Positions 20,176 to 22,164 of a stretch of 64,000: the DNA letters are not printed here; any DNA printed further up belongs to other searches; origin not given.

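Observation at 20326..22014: In-frame fusion of acetolactate synthase regulatory subunit (IlvH) with a class I aminotransferase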

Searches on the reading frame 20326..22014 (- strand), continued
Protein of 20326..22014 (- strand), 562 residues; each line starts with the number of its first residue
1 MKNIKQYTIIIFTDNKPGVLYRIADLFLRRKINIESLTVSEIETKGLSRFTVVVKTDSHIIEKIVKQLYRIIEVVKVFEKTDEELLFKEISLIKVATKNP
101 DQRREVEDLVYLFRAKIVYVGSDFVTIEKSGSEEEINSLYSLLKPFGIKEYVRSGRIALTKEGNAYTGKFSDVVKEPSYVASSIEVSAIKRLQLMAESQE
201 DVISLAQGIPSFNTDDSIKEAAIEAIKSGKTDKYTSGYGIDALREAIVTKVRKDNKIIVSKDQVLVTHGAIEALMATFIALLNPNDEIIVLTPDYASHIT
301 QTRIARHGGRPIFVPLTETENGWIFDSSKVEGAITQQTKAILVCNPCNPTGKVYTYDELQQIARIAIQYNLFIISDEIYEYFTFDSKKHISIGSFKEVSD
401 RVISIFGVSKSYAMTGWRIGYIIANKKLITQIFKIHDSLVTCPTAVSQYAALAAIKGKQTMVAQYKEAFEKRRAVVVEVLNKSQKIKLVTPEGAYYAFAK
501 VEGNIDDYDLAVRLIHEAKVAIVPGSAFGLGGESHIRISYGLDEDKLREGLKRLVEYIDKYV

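Call 8: find_homologous_proteins(query=window:20326-22014:-)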
Query window:20326-22014:- (562 aa): 7798 proteins with E <= 0.001 among 8000 candidates; the best 120 are listed.
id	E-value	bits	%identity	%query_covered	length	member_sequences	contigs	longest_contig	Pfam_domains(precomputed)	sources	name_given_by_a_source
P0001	0.0e+0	1213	100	100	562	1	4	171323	PF10369.16,PF00155.28,PF22629.3,PF13710.13,PF01842.32,PF00266.26,PF01041.24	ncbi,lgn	-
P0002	0.0e+0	1016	81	100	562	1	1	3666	PF10369.16,PF00155.28,PF22629.3,PF13710.13,PF01842.32,PF00266.26,PF01041.24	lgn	-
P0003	1.2e-296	1002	80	99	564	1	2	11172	PF10369.16,PF00155.28,PF22629.3,PF13710.13,PF01842.32,PF00266.26,PF01041.24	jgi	-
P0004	6.4e-291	983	79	100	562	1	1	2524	PF10369.16,PF00155.28,PF22629.3,PF13710.13,PF01842.32,PF00266.26,PF01041.24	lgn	-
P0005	2.1e-272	922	73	99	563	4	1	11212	PF10369.16,PF00155.28,PF22629.3,PF13291.13,PF13710.13,PF01842.32,PF00266.26,PF01041.24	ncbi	-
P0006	2.5e-272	922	74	99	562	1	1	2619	PF10369.16,PF00155.28,PF22629.3,PF13710.13,PF01842.32,PF00266.26,PF01212.28,PF01041.24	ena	-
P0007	2.9e-272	922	74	100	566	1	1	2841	PF10369.16,PF00155.28,PF22629.3,PF13710.13,PF01842.32,PF00266.26,PF01212.28,PF01041.24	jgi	-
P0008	3.6e-272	922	74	100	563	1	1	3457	PF10369.16,PF00155.28,PF22629.3,PF13710.13,PF01842.32,PF00266.26,PF01041.24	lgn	-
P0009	1.4e-271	920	74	100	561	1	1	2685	PF10369.16,PF00155.28,PF22629.3,PF13710.13,PF01842.32,PF00266.26,PF01212.28,PF01041.24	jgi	-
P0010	5.1e-271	918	74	99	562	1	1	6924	PF10369.16,PF00155.28,PF22629.3,PF13710.13,PF01842.32,PF00266.26,PF01212.28,PF01041.24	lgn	-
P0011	7.0e-271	917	74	100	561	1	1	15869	PF10369.16,PF00155.28,PF22629.3,PF13710.13,PF01842.32,PF00266.26,PF01212.28,PF01053.27,PF01041.24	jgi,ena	-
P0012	1.2e-270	916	73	100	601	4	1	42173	PF10369.16,PF00155.28,PF22629.3,PF13710.13,PF01842.32,PF00266.26,PF01212.28,PF01053.27,PF01041.24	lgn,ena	-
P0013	1.4e-270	916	73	100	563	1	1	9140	PF10369.16,PF00155.28,PF22629.3,PF13710.13,PF01842.32,PF00266.26,PF01041.24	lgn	-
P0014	2.3e-270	916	74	100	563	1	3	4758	PF10369.16,PF00155.28,PF22629.3,PF13710.13,PF01842.32,PF00266.26,PF01212.28,PF01053.27,PF01041.24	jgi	jgi:acetolactate synthase small subunit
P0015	6.6e-270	914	74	100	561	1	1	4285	PF10369.16,PF00155.28,PF22629.3,PF13710.13,PF01842.32,PF00266.26,PF01212.28,PF01053.27,PF01041.24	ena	-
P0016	1.3e-269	913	74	100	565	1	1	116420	PF10369.16,PF00155.28,PF22629.3,PF13710.13,PF01842.32,PF00266.26,PF01041.24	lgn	-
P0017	2.1e-269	912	72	100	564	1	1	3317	PF10369.16,PF00155.28,PF22629.3,PF13710.13,PF01842.32,PF00266.26,PF01212.28,PF01053.27,PF01041.24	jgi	jgi:aminotransferase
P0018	3.9e-269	912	73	100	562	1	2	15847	PF10369.16,PF00155.28,PF22629.3,PF13710.13,PF01842.32,PF00266.26,PF01041.24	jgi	jgi:aminotransferase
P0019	2.2e-268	909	73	100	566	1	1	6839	PF10369.16,PF00155.28,PF22629.3,PF13710.13,PF01842.32,PF00266.26,PF01212.28,PF01053.27,PF01041.24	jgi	-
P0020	3.3e-268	908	73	99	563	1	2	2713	PF10369.16,PF00155.28,PF22629.3,PF13710.13,PF01842.32,PF00266.26,PF01212.28,PF01053.27,PF01041.24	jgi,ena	-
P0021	4.9e-268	908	74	100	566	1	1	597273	PF10369.16,PF00155.28,PF22629.3,PF13291.13,PF13710.13,PF01842.32,PF00266.26,PF01041.24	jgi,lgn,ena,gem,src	-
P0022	1.5e-267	906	74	99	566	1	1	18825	PF10369.16,PF00155.28,PF22629.3,PF13710.13,PF01842.32,PF00266.26,PF01212.28,PF01053.27,PF01041.24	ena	-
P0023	1.9e-267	906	73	100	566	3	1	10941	PF10369.16,PF00155.28,PF22629.3,PF13710.13,PF01842.32,PF00266.26,PF01212.28,PF01053.27,PF01041.24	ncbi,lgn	-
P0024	8.0e-267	904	73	99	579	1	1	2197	PF10369.16,PF00155.28,PF22629.3,PF13291.13,PF13710.13,PF01842.32,PF00266.26,PF01212.28,PF01041.24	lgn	-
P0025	2.2e-266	902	72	100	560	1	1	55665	PF10369.16,PF00155.28,PF22629.3,PF13710.13,PF01842.32,PF00266.26,PF01212.28,PF01053.27,PF01041.24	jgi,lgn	-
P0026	4.3e-266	901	72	100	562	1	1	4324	PF10369.16,PF00155.28,PF22629.3,PF13291.13,PF13710.13,PF01842.32,PF00266.26,PF01212.28,PF01041.24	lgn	-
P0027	4.4e-265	898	72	100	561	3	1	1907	PF10369.16,PF00155.28,PF22629.3,PF13710.13,PF01842.32,PF00266.26,PF01212.28,PF01053.27,PF01041.24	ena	-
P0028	1.3e-263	893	72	100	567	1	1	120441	PF10369.16,PF00155.28,PF22629.3,PF13710.13,PF01842.32,PF00266.26,PF01212.28,PF01053.27,PF01041.24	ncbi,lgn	-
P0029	2.1e-263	893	71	100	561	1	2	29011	PF10369.16,PF00155.28,PF22629.3,PF13710.13,PF01842.32,PF00266.26,PF01212.28,PF01041.24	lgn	-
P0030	3.0e-261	885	70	100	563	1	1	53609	PF10369.16,PF00155.28,PF22629.3,PF13291.13,PF13710.13,PF01842.32,PF00266.26,PF01212.28,PF01041.24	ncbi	-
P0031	5.5e-259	878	70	99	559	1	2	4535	PF10369.16,PF00155.28,PF22629.3,PF13710.13,PF01842.32,PF00266.26,PF01212.28,PF01053.27,PF01041.24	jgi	-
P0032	4.0e-258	875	67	99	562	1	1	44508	PF10369.16,PF00155.28,PF22629.3,PF13710.13,PF01842.32,PF00266.26,PF01041.24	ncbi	-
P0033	2.7e-254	863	68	100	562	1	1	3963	PF10369.16,PF00155.28,PF22629.3,PF13291.13,PF13710.13,PF01842.32,PF00266.26,PF01041.24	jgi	jgi:aminotransferase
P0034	9.5e-254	861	68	100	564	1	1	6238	PF10369.16,PF00155.28,PF22629.3,PF13710.13,PF01842.32,PF00266.26,PF01212.28,PF01053.27,PF01041.24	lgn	-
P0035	1.3e-253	860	69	99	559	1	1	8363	PF10369.16,PF00155.28,PF22629.3,PF13710.13,PF01842.32,PF00266.26,PF01212.28,PF01053.27,PF01041.24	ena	-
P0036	1.7e-253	860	68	100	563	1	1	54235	PF10369.16,PF00155.28,PF22629.3,PF13710.13,PF01842.32,PF00266.26,PF01041.24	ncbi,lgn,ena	-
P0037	2.3e-253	859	68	100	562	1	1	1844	PF10369.16,PF00155.28,PF22629.3,PF13710.13,PF01842.32,PF00266.26,PF01053.27,PF01041.24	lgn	-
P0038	8.0e-252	854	68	100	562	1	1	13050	PF10369.16,PF00155.28,PF22629.3,PF13710.13,PF01842.32,PF00266.26,PF01212.28,PF01053.27,PF01041.24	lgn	-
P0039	2.2e-251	853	70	99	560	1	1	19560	PF10369.16,PF00155.28,PF22629.3,PF13291.13,PF13710.13,PF01842.32,PF00266.26,PF01041.24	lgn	-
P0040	3.7e-251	852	67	100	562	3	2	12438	PF10369.16,PF00155.28,PF22629.3,PF13710.13,PF01842.32,PF00266.26,PF01212.28,PF01053.27,PF01041.24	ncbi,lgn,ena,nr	ncbi:acetolactate synthase small subunit [Patescibacteria group bacterium]|nr:acetolactate synthase 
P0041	1.3e-250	850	66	100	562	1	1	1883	PF10369.16,PF00155.28,PF22629.3,PF13710.13,PF01842.32,PF00266.26,PF01212.28,PF01053.27,PF01041.24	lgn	-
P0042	1.4e-250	850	67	100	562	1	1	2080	PF10369.16,PF00155.28,PF22629.3,PF13710.13,PF01842.32,PF00266.26,PF01212.28,PF01053.27,PF01041.24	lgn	-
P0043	1.5e-250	850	69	99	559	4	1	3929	PF10369.16,PF00155.28,PF22629.3,PF13291.13,PF13710.13,PF01842.32,PF00266.26,PF01212.28,PF01053.27,PF01041.24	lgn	-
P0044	2.9e-250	849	68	99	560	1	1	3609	PF10369.16,PF00155.28,PF22629.3,PF13710.13,PF01842.32,PF00266.26,PF01212.28,PF01041.24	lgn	-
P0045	3.8e-250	849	67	99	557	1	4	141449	PF10369.16,PF00155.28,PF22629.3,PF13710.13,PF01842.32,PF00266.26,PF01041.24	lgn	-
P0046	4.0e-250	849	69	100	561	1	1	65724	PF10369.16,PF00155.28,PF22629.3,PF13291.13,PF13710.13,PF01842.32,PF00266.26,PF01041.24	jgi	jgi:aminotransferase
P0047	1.4e-249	847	66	100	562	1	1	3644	PF10369.16,PF00155.28,PF22629.3,PF13710.13,PF01842.32,PF00266.26,PF01212.28,PF01053.27,PF01041.24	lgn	-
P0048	9.1e-249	844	68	99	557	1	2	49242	PF10369.16,PF00155.28,PF22629.3,PF13291.13,PF13710.13,PF01842.32,PF00266.26,PF01041.24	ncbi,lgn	-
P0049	1.7e-248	843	68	100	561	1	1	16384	PF10369.16,PF00155.28,PF22629.3,PF13710.13,PF01842.32,PF00266.26,PF01212.28,PF01053.27,PF01041.24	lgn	-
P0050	7.8e-248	841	67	99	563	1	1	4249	PF10369.16,PF00155.28,PF22629.3,PF13710.13,PF01842.32,PF00266.26,PF01212.28,PF01053.27,PF01041.24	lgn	-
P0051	8.5e-248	841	66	99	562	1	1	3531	PF10369.16,PF00155.28,PF22629.3,PF13710.13,PF01842.32,PF00266.26,PF01041.24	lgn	-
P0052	1.1e-247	841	68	100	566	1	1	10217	PF10369.16,PF00155.28,PF22629.3,PF13710.13,PF01842.32,PF00266.26,PF01053.27,PF01041.24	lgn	-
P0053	1.5e-247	840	65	100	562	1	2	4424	PF10369.16,PF00155.28,PF22629.3,PF13710.13,PF01842.32,PF00266.26,PF01053.27,PF01041.24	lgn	-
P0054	3.7e-247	839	68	99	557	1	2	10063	PF10369.16,PF00155.28,PF22629.3,PF13291.13,PF13710.13,PF01842.32,PF00266.26,PF01041.24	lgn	-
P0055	6.7e-247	838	68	100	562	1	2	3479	PF10369.16,PF00155.28,PF22629.3,PF13291.13,PF13710.13,PF01842.32,PF00266.26,PF01212.28,PF01053.27,PF01041.24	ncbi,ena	-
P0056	7.7e-247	838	67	99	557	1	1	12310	PF10369.16,PF00155.28,PF22629.3,PF13710.13,PF01842.32,PF00266.26,PF01041.24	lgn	-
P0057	8.0e-247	838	68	98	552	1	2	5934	PF10369.16,PF00155.28,PF22629.3,PF13710.13,PF01842.32,PF00266.26,PF01041.24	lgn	-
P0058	4.3e-246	835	67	99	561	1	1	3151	PF10369.16,PF00155.28,PF22629.3,PF13291.13,PF13710.13,PF01842.32,PF00266.26,PF01053.27,PF01041.24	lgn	-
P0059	5.3e-246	835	65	99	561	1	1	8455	PF10369.16,PF00155.28,PF22629.3,PF13710.13,PF01842.32,PF00266.26,PF01212.28,PF01041.24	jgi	jgi:acetolactate synthase small subunit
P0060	9.1e-246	834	66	100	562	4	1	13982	PF10369.16,PF00155.28,PF22629.3,PF13710.13,PF01842.32,PF00266.26,PF01053.27,PF01041.24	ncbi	-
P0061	3.2e-245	833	65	99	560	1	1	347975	PF10369.16,PF00155.28,PF22629.3,PF13291.13,PF13710.13,PF01842.32,PF00266.26,PF01041.24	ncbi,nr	ncbi:MAG: acetolactate synthase small subunit [Patescibacteria group bacterium]|nr:acetolactate synt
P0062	4.1e-245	832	65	99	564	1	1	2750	PF10369.16,PF00155.28,PF22629.3,PF13291.13,PF13710.13,PF01842.32,PF00266.26,PF01041.24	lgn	-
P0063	1.7e-244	830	65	99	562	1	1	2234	PF10369.16,PF00155.28,PF22629.3,PF13710.13,PF01842.32,PF00266.26,PF01212.28,PF01041.24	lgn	-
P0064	3.1e-244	829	66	99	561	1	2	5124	PF10369.16,PF00155.28,PF22629.3,PF13710.13,PF01842.32,PF00266.26,PF01212.28,PF01041.24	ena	-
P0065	6.2e-244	828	66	99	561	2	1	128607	PF10369.16,PF00155.28,PF22629.3,PF13710.13,PF01842.32,PF00266.26,PF01041.24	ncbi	-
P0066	7.0e-244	828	65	99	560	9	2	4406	PF10369.16,PF00155.28,PF22629.3,PF13291.13,PF13710.13,PF01842.32,PF00266.26,PF01212.28,PF01053.27,PF01041.24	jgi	jgi:aminotransferase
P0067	9.2e-244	828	66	99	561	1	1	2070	PF10369.16,PF00155.28,PF22629.3,PF13710.13,PF01842.32,PF00266.26,PF01212.28,PF01041.24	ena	-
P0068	1.7e-243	827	66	99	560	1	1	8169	PF10369.16,PF00155.28,PF22629.3,PF13710.13,PF01842.32,PF00266.26,PF01041.24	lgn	-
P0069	7.4e-243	825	67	99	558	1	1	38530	PF10369.16,PF00155.28,PF22629.3,PF13710.13,PF01842.32,PF00266.26,PF01041.24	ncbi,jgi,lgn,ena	ncbi:MAG: acetolactate synthase small subunit [Candidatus Roizmanbacteria bacterium]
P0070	3.8e-242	822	65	98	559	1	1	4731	PF10369.16,PF00155.28,PF22629.3,PF13291.13,PF13710.13,PF01842.32,PF00266.26,PF01041.24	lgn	-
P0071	5.8e-242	822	65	99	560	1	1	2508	PF10369.16,PF00155.28,PF22629.3,PF13291.13,PF13710.13,PF01842.32,PF00266.26,PF01212.28,PF01053.27,PF01041.24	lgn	-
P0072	3.6e-241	819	66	98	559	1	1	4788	PF10369.16,PF00155.28,PF22629.3,PF13710.13,PF01842.32,PF00266.26,PF01041.24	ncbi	-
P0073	1.5e-240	817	66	99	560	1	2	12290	PF10369.16,PF00155.28,PF22629.3,PF13710.13,PF01842.32,PF00266.26,PF01212.28,PF01053.27,PF01041.24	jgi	-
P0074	1.8e-240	817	65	99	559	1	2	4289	PF10369.16,PF00155.28,PF22629.3,PF13291.13,PF13710.13,PF01842.32,PF00266.26,PF01053.27,PF01041.24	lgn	-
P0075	9.8e-239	811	64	99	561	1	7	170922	PF10369.16,PF00155.28,PF22629.3,PF13291.13,PF13710.13,PF01842.32,PF00266.26,PF01212.28,PF01041.24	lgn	-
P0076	2.2e-238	810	64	98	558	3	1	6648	PF10369.16,PF00155.28,PF22629.3,PF13710.13,PF01842.32,PF00266.26,PF01041.24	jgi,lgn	jgi:aminotransferase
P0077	6.3e-238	809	63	99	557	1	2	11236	PF10369.16,PF00155.28,PF22629.3,PF13710.13,PF01842.32,PF00266.26,PF01212.28,PF01053.27,PF01041.24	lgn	-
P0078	5.8e-237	805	65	99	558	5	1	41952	PF10369.16,PF00155.28,PF22629.3,PF13710.13,PF01842.32,PF00266.26,PF01053.27,PF01041.24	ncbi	-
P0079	1.9e-234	797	63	98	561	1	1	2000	PF10369.16,PF00155.28,PF22629.3,PF13710.13,PF01842.32,PF00266.26,PF01053.27,PF01041.24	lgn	-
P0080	2.1e-234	797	63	98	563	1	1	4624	PF10369.16,PF00155.28,PF22629.3,PF13710.13,PF01842.32,PF00266.26,PF01041.24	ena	-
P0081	5.6e-234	796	64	99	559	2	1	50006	PF10369.16,PF00155.28,PF22629.3,PF13710.13,PF01842.32,PF00266.26,PF01212.28,PF01041.24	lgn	-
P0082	1.2e-233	794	63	98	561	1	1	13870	PF10369.16,PF00155.28,PF22629.3,PF13710.13,PF01842.32,PF00266.26,PF01053.27,PF01041.24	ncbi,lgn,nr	ncbi:MAG: acetolactate synthase small subunit [Patescibacteria group bacterium]|nr:acetolactate synt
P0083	4.4e-231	786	70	89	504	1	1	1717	PF10369.16,PF00155.28,PF00266.26,PF01212.28,PF01041.24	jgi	jgi:aminotransferase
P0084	6.6e-229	779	66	93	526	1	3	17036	PF10369.16,PF00155.28,PF22629.3,PF00266.26,PF01212.28,PF01053.27,PF01041.24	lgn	-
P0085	3.9e-227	773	63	99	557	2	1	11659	PF10369.16,PF00155.28,PF22629.3,PF13710.13,PF01842.32,PF00266.26,PF01041.24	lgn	-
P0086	2.2e-226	770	60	99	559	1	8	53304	PF10369.16,PF00155.28,PF22629.3,PF13710.13,PF01842.32,PF00266.26,PF01053.27,PF01041.24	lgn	-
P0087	7.3e-225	765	62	99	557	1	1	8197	PF10369.16,PF00155.28,PF22629.3,PF13291.13,PF13710.13,PF01842.32,PF00266.26,PF01041.24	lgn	-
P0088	9.1e-225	765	62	99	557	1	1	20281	PF10369.16,PF00155.28,PF22629.3,PF13710.13,PF01842.32,PF00266.26,PF01041.24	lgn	-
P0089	1.6e-224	764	63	99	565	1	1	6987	PF10369.16,PF00155.28,PF22629.3,PF13710.13,PF01842.32,PF12897.14,PF00266.26,PF01041.24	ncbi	-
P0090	1.3e-223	761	61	99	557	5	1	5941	PF10369.16,PF00155.28,PF22629.3,PF13710.13,PF01842.32,PF00266.26,PF01212.28,PF01041.24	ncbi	-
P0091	4.2e-223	760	61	99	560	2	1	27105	PF10369.16,PF00155.28,PF22629.3,PF13710.13,PF01842.32,PF00266.26,PF01053.27,PF01041.24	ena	-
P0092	1.6e-222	758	61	99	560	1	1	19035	PF10369.16,PF00155.28,PF22629.3,PF13710.13,PF01842.32,PF00266.26,PF01041.24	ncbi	-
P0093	2.2e-220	751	60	99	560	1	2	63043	PF10369.16,PF00155.28,PF22629.3,PF13710.13,PF01842.32,PF00266.26,PF01041.24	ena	-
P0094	3.9e-220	750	60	99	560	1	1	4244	PF10369.16,PF00155.28,PF22629.3,PF13710.13,PF01842.32,PF00266.26,PF01041.24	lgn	-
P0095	2.7e-219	747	59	99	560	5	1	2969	PF10369.16,PF00155.28,PF22629.3,PF01842.32,PF00266.26,PF01212.28,PF01041.24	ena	-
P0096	1.9e-218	744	58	99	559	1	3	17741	PF10369.16,PF00155.28,PF22629.3,PF01842.32,PF00266.26,PF01212.28,PF01053.27,PF01041.24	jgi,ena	-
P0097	8.3e-217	739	59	99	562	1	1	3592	PF10369.16,PF00155.28,PF22629.3,PF13710.13,PF01842.32,PF00266.26,PF01212.28,PF01053.27,PF01041.24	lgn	-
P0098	1.2e-216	738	60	99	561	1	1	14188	PF10369.16,PF00155.28,PF22629.3,PF13291.13,PF13710.13,PF01842.32,PF00266.26,PF01041.24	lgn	-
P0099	1.3e-216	738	60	99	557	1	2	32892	PF10369.16,PF00155.28,PF22629.3,PF13710.13,PF01842.32,PF00266.26,PF01041.24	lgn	-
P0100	3.6e-216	737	60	99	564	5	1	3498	PF10369.16,PF00155.28,PF22629.3,PF13710.13,PF01842.32,PF00266.26,PF01053.27,PF01041.24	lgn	-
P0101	4.4e-216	736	61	99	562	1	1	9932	PF10369.16,PF00155.28,PF22629.3,PF13710.13,PF01842.32,PF00266.26,PF01212.28,PF01041.24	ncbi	-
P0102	6.9e-216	736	60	99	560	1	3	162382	PF10369.16,PF00155.28,PF22629.3,PF13710.13,PF01842.32,PF00266.26,PF01053.27,PF01041.24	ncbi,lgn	-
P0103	9.4e-216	735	61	98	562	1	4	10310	PF10369.16,PF00155.28,PF22629.3,PF13291.13,PF13710.13,PF01842.32,PF00266.26,PF01053.27,PF01041.24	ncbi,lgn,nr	ncbi:MAG: acetolactate synthase small subunit [Candidatus Levybacteria bacterium]|nr:acetolactate sy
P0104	5.1e-215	733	58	99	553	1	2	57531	PF10369.16,PF00155.28,PF22629.3,PF13710.13,PF01842.32,PF00266.26,PF01041.24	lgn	-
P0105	2.6e-214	731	59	100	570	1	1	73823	PF10369.16,PF00155.28,PF22629.3,PF13710.13,PF01842.32,PF00266.26,PF01053.27,PF01041.24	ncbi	-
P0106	2.2e-213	728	58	99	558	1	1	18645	PF10369.16,PF00155.28,PF22629.3,PF13291.13,PF13710.13,PF01842.32,PF00266.26,PF01041.24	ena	-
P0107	4.2e-213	727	59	99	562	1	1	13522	PF10369.16,PF00155.28,PF22629.3,PF13291.13,PF13710.13,PF01842.32,PF00266.26,PF01053.27,PF01041.24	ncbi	-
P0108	4.6e-213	727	59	99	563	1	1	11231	PF10369.16,PF00155.28,PF22629.3,PF13291.13,PF13710.13,PF01842.32,PF00266.26,PF01053.27,PF01041.24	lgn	-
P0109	1.5e-210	718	61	98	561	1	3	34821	PF10369.16,PF00155.28,PF22629.3,PF13710.13,PF01842.32,PF00266.26,PF01212.28,PF01053.27,PF01041.24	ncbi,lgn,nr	ncbi:MAG: acetolactate synthase small subunit [Candidatus Levybacteria bacterium]|nr:acetolactate sy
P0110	3.5e-210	717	59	100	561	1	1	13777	PF10369.16,PF00155.28,PF22629.3,PF13710.13,PF01842.32,PF00266.26,PF01041.24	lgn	-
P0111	4.0e-210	717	57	100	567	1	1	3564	PF10369.16,PF00155.28,PF22629.3,PF13291.13,PF13710.13,PF01842.32,PF00266.26,PF01212.28,PF01041.24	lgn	-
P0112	9.0e-210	716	58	98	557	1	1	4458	PF10369.16,PF00155.28,PF22629.3,PF13291.13,PF13710.13,PF01842.32,PF00266.26,PF01041.24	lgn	-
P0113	1.3e-209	715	58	99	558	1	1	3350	PF10369.16,PF00155.28,PF22629.3,PF13291.13,PF13710.13,PF01842.32,PF00266.26,PF01053.27,PF01041.24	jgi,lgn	jgi:aminotransferase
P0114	5.8e-209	713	59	99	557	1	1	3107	PF10369.16,PF00155.28,PF22629.3,PF13710.13,PF01842.32,PF00266.26,PF01053.27,PF01041.24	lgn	-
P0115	9.2e-209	712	58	99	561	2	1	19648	PF10369.16,PF00155.28,PF22629.3,PF13710.13,PF01842.32,PF00266.26,PF01041.24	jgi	-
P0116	2.0e-208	711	58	100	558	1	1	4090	PF10369.16,PF00155.28,PF22629.3,PF13710.13,PF01842.32,PF00266.26,PF01053.27,PF01041.24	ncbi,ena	-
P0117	2.1e-208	711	59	99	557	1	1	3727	PF10369.16,PF00155.28,PF22629.3,PF13710.13,PF01842.32,PF00266.26,PF01053.27,PF01041.24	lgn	-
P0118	2.4e-208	711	59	99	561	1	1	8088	PF10369.16,PF00155.28,PF22629.3,PF13291.13,PF13710.13,PF01842.32,PF00266.26,PF01212.28,PF01053.27,PF01041.24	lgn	-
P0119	1.4e-206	705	59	99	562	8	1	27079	PF10369.16,PF00155.28,PF22629.3,PF13291.13,PF13710.13,PF01842.32,PF00266.26,PF01041.24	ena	-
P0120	1.5e-206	705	58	100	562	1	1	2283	PF10369.16,PF00155.28,PF22629.3,PF13710.13,PF01842.32,PF00266.26,PF01212.28,PF01053.27,PF01041.24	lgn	-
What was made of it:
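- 20326..22014 (-): Whole fusion gene ilvH::AT, 562 aa plus stop codon. At least 120 homologous full-length clusters (call 8).
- At least 120 diverged full-length clusters come from NCBI, JGI, ENA and Logan (call 8).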

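Call 10: search_solved_structures(query=window:20326-22014:-, max_evalue=1e-20)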
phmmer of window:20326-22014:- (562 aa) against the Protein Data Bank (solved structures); distinct sequences matched with E-value up to 1e-20: 62 (the best 60 are shown).
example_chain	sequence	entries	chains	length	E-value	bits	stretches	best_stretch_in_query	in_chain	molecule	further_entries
1dju_A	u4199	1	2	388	9.4e-73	248.7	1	184-556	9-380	AROMATIC AMINOTRANSFERASE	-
1gd9_A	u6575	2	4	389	1.7e-72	247.8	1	184-556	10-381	ASPARTATE AMINOTRANSFERASE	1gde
1o4s_A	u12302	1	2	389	7e-71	242.5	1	188-559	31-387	Aspartate aminotransferase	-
1b5o_A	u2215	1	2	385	1.6e-67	231.4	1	186-556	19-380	PROTEIN (ASPARTATE AMINOTRANSFERASE)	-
1bkg_A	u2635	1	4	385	2.2e-67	231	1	186-556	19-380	ASPARTATE AMINOTRANSFERASE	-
1b5p_A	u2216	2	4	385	3e-67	230.5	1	186-556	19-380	PROTEIN (ASPARTATE AMINOTRANSFERASE) | ASPARTATE AMINOTRANSFERASE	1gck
1bjw_A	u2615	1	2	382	3.2e-67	230.5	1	186-555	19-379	ASPARTATE AMINOTRANSFERASE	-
1j32_A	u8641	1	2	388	3.8e-67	230.2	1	193-558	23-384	aspartate aminotransferase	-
1gc3_A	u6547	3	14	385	4e-67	230.1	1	190-556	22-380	ASPARTATE AMINOTRANSFERASE | PROTEIN (ASPARTATE AMINOTRANSFERASE)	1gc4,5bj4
5bj3_A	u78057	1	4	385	4.9e-67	229.8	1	190-556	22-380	PROTEIN (ASPARTATE AMINOTRANSFERASE)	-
6f77_A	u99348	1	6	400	2.8e-64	220.7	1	185-556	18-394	Aspartate aminotransferase A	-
4my5_A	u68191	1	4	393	2.9e-64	220.7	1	181-561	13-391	Putative amino acid aminotransferase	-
5wmk_A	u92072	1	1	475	4.1e-64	220.2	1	194-554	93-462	Bifunctional aspartate aminotransferase and glutamate/aspartate-prephenate aminotransferas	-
5wmi_A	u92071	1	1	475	2.8e-63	217.4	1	194-554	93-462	Bifunctional aspartate aminotransferase and glutamate/aspartate-prephenate aminotransferas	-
5wmh_A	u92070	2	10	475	4.2e-63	216.9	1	194-554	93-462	Bifunctional aspartate aminotransferase and glutamate/aspartate-prephenate aminotransferas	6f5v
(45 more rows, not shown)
